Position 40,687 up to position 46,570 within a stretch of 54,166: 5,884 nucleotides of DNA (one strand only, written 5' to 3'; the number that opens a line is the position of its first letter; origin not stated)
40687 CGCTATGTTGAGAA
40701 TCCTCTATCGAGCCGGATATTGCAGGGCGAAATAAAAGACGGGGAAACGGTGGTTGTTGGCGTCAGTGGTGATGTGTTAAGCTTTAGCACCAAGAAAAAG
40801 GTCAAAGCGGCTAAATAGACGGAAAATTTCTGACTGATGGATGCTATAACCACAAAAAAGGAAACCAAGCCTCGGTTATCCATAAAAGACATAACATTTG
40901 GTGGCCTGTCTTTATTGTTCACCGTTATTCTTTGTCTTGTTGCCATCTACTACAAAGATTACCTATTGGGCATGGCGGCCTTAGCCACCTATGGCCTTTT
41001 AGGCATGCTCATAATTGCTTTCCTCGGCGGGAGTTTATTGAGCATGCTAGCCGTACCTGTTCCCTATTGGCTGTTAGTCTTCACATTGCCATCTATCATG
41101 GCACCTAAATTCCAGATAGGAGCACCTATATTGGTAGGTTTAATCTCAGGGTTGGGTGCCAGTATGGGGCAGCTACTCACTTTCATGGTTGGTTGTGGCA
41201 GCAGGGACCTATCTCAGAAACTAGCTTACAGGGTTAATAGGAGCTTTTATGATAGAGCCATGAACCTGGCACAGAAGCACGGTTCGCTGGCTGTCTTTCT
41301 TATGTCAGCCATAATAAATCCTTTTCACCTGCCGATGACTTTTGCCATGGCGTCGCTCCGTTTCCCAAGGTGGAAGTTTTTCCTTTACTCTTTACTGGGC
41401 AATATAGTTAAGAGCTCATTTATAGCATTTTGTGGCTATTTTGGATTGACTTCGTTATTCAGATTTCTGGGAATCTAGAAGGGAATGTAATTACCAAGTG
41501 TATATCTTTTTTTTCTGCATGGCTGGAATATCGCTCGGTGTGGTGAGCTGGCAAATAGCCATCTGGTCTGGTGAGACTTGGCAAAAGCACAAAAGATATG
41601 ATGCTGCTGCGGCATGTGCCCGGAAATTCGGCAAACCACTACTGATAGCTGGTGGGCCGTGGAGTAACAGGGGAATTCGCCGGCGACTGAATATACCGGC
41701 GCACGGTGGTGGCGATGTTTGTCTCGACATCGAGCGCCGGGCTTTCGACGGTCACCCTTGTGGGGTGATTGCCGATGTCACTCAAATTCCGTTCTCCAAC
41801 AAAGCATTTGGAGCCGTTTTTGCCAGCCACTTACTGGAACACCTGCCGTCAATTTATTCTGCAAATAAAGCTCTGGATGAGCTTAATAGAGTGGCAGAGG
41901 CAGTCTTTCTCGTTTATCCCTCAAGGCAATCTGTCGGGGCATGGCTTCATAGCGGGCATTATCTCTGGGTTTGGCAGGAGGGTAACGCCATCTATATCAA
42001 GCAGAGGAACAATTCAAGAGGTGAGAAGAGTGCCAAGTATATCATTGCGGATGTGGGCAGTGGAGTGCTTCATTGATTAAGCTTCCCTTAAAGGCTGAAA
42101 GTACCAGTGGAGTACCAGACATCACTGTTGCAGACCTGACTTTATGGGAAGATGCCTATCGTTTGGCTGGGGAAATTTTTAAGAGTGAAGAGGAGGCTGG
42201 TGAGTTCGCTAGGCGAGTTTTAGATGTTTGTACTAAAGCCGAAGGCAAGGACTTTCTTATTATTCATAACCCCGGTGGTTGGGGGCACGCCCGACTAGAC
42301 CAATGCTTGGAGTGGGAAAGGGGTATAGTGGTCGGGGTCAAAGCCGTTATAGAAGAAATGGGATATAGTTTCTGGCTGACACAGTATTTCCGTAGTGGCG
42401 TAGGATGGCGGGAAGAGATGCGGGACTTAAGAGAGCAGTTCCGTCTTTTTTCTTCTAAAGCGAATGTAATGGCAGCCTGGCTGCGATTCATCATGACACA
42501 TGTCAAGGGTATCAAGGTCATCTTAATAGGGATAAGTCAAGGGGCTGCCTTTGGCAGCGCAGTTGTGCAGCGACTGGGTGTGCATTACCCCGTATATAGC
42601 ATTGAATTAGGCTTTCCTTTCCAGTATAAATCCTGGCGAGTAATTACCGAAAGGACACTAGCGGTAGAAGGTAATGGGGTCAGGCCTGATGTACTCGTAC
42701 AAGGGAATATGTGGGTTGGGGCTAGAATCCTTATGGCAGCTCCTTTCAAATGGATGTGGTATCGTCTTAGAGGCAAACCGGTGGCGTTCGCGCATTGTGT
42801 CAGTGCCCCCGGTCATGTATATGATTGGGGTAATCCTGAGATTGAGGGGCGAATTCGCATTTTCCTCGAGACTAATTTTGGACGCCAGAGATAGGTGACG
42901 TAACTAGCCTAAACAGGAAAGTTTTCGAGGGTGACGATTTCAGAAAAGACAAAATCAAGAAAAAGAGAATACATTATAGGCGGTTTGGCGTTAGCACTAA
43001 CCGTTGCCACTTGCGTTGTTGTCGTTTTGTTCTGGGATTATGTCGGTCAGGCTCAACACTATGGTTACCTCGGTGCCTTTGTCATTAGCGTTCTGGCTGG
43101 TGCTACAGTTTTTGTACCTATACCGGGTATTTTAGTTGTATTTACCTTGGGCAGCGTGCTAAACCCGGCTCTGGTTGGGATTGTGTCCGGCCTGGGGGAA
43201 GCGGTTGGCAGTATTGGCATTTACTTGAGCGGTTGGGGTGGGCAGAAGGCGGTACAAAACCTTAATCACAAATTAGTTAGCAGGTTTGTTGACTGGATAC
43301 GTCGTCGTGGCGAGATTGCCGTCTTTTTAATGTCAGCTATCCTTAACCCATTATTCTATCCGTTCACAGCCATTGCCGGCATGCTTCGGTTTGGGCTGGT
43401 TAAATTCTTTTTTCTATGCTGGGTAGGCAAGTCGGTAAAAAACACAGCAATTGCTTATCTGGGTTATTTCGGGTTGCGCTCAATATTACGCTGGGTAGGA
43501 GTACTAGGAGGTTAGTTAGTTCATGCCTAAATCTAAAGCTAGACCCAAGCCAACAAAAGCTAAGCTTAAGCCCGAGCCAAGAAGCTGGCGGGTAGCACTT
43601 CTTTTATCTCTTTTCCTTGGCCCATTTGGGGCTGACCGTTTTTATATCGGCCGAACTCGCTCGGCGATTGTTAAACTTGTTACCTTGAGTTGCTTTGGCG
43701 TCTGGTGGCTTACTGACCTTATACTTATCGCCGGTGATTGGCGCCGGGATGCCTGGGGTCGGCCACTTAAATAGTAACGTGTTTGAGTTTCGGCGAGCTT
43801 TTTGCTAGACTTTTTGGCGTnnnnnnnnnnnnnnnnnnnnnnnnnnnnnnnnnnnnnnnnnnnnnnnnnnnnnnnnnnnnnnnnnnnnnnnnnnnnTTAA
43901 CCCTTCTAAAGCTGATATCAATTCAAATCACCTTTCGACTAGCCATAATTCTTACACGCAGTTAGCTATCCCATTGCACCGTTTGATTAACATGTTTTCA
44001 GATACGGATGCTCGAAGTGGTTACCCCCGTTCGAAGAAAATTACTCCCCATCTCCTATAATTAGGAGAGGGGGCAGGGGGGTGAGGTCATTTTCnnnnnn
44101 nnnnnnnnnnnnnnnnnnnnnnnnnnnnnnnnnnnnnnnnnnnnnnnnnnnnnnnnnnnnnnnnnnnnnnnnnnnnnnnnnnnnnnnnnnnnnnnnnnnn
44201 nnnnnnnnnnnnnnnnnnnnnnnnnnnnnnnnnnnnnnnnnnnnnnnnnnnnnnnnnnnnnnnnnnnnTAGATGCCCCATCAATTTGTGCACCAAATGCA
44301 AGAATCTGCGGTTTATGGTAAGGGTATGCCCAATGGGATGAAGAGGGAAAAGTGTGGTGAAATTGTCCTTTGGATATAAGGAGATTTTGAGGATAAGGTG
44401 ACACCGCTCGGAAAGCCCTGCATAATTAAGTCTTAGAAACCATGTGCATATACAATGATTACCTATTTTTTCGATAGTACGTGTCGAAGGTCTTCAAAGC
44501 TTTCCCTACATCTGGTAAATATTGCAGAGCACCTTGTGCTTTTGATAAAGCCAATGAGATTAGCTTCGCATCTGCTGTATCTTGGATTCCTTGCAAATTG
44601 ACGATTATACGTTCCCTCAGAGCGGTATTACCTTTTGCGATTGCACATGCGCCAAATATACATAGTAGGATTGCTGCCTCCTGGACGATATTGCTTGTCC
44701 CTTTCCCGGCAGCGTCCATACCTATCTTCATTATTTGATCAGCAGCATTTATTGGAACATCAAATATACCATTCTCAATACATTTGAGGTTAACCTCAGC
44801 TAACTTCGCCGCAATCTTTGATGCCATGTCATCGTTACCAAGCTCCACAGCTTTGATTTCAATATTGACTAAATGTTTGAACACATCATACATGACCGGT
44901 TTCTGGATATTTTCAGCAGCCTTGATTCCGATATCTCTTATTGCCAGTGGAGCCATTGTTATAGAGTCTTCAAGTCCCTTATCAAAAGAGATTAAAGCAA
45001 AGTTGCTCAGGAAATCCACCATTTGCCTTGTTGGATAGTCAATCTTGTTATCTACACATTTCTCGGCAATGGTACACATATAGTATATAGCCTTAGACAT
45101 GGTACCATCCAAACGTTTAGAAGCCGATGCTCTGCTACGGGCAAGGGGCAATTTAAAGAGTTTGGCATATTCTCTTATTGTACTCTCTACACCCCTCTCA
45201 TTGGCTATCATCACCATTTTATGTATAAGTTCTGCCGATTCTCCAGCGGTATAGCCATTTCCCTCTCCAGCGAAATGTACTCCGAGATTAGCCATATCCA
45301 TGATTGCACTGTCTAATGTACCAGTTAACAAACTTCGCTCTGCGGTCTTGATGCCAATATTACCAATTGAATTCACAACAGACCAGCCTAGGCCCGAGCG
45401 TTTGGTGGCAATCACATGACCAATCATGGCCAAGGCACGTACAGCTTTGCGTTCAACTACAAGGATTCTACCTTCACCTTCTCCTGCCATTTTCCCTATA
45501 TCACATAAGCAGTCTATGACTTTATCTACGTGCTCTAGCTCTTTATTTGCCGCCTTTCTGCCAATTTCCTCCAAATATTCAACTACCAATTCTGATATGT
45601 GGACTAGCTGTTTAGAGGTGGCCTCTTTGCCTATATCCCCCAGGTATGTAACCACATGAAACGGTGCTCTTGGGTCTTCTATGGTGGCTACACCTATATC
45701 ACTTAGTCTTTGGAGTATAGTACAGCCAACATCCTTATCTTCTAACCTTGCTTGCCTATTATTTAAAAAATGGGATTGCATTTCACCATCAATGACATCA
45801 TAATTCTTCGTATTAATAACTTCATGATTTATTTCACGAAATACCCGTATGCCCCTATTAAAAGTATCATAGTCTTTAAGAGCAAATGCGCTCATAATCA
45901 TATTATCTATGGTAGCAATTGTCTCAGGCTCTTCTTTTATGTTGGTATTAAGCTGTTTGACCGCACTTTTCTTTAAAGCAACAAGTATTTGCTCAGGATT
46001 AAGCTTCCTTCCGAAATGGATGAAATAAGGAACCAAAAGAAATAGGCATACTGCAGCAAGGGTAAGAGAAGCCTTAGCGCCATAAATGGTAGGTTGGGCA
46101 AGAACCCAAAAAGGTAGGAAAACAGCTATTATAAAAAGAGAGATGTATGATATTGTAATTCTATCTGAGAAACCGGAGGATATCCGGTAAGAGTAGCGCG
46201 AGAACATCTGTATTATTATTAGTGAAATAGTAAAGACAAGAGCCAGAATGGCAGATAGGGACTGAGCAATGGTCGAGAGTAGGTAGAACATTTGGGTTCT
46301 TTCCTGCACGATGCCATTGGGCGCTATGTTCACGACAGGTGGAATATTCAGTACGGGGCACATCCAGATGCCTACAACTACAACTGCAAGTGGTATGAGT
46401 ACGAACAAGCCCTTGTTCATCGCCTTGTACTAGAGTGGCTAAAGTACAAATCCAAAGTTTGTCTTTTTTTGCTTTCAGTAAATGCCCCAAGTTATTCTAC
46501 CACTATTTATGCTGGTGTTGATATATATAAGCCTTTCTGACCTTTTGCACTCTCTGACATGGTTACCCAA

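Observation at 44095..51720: Island partitioned into small cassettes by co-oriented decayed copies of one integrase 3' end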

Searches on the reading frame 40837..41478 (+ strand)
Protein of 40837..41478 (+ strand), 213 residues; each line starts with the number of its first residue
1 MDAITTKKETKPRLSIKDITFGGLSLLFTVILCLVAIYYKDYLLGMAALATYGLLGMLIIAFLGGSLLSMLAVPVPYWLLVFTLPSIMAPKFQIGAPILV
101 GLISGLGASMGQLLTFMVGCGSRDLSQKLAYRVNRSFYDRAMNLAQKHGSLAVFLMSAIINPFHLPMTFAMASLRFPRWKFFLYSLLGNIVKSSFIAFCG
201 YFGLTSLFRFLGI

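Call 9: search_protein_families(library=pfam, max_evalue=0.01, proteins=[window:40837-41478:+])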
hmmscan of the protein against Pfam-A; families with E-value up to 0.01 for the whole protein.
window:40837-41478:+ (213 aa): 1 family
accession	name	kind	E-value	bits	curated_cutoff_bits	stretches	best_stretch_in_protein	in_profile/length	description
PF09335.16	VTT_dom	-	8e-11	42.9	33.9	1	96-201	15-122/123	VTT domain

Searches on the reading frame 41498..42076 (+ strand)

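Call 9: search_protein_families(library=pfam, max_evalue=0.01, proteins=[window:41498-42076:+])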
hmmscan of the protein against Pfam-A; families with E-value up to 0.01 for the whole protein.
window:41498-42076:+ (192 aa): 1 family
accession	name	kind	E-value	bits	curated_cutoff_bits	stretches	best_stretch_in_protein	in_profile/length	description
PF08241.18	Methyltransf_11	-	3.2e-05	24.9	21.2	1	90-133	47-87/95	Methyltransferase domain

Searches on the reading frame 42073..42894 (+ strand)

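Call 9: search_protein_families(library=pfam, max_evalue=0.01, proteins=[window:42073-42894:+])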
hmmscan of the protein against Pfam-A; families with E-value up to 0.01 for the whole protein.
window:42073-42894:+ (273 aa): 1 family
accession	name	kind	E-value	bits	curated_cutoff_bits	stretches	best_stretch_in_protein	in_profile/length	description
PF11288.14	DUF3089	-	0.0069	16.4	23.4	1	115-163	63-110/207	Protein of unknown function (DUF3089)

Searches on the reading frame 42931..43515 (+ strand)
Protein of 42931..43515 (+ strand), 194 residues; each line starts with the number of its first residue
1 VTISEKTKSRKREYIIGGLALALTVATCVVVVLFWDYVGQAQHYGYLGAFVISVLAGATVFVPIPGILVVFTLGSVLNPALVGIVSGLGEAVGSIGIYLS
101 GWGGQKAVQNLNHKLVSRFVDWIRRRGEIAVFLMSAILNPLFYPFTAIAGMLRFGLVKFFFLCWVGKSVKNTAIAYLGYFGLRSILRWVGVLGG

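Call 9: search_protein_families(library=pfam, max_evalue=0.01, proteins=[window:42931-43515:+])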
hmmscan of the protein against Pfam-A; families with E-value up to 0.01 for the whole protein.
window:42931-43515:+ (194 aa): 1 family
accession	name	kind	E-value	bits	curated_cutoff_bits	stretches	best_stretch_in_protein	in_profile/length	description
PF09335.16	VTT_dom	-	3.5e-10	40.9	33.9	1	64-179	1-122/123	VTT domain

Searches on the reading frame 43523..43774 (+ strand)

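Call 9: search_protein_families(library=pfam, max_evalue=0.01, proteins=[window:43523-43774:+])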
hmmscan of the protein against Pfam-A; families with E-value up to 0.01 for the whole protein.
window:43523-43774:+ (83 aa): 1 family
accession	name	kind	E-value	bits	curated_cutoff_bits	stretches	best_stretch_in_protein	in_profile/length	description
PF05154.21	TM2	-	4.4e-18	65.7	27.9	1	19-67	2-51/51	TM2 domain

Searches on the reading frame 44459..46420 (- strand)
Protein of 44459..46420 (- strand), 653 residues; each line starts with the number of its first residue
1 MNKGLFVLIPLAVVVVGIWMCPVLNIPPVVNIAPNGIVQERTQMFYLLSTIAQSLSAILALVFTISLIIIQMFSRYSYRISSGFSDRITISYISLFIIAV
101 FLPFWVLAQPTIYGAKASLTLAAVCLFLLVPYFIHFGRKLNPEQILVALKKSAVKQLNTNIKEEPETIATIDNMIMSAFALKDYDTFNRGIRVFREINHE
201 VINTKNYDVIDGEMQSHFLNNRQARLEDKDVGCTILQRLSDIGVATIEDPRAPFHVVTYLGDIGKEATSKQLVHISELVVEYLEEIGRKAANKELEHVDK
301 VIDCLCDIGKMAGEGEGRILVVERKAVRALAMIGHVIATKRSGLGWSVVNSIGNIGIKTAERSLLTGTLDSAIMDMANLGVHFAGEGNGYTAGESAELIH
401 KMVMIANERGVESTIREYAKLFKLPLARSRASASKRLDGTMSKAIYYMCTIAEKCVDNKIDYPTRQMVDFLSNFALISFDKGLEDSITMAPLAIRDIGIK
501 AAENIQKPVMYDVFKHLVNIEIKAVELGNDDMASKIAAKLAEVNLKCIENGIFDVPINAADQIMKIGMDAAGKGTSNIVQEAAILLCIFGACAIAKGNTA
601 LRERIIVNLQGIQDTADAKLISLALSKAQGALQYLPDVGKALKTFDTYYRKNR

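Call 8: search_protein_families(library=pfam, max_evalue=0.01, proteins=[window:44459-46420:-])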
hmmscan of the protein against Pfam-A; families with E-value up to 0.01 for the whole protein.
window:44459-46420:- (653 aa): 1 family
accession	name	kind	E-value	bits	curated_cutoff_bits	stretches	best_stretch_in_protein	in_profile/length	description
PF10011.15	DUF2254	-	0.00023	20.5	28.8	1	7-157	5-167/368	Predicted membrane protein (DUF2254)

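Call 58: search_protein_families(library=phrogs, max_evalue=0.001, proteins=[window:44459-46420:-])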
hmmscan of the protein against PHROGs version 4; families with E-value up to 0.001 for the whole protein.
window:44459-46420:- (653 aa): 0 families

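Call 59: search_protein_families(library=ncbifam, max_evalue=0.001, proteins=[window:44459-46420:-])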
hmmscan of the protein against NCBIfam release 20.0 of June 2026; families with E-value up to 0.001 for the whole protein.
window:44459-46420:- (653 aa): 0 families
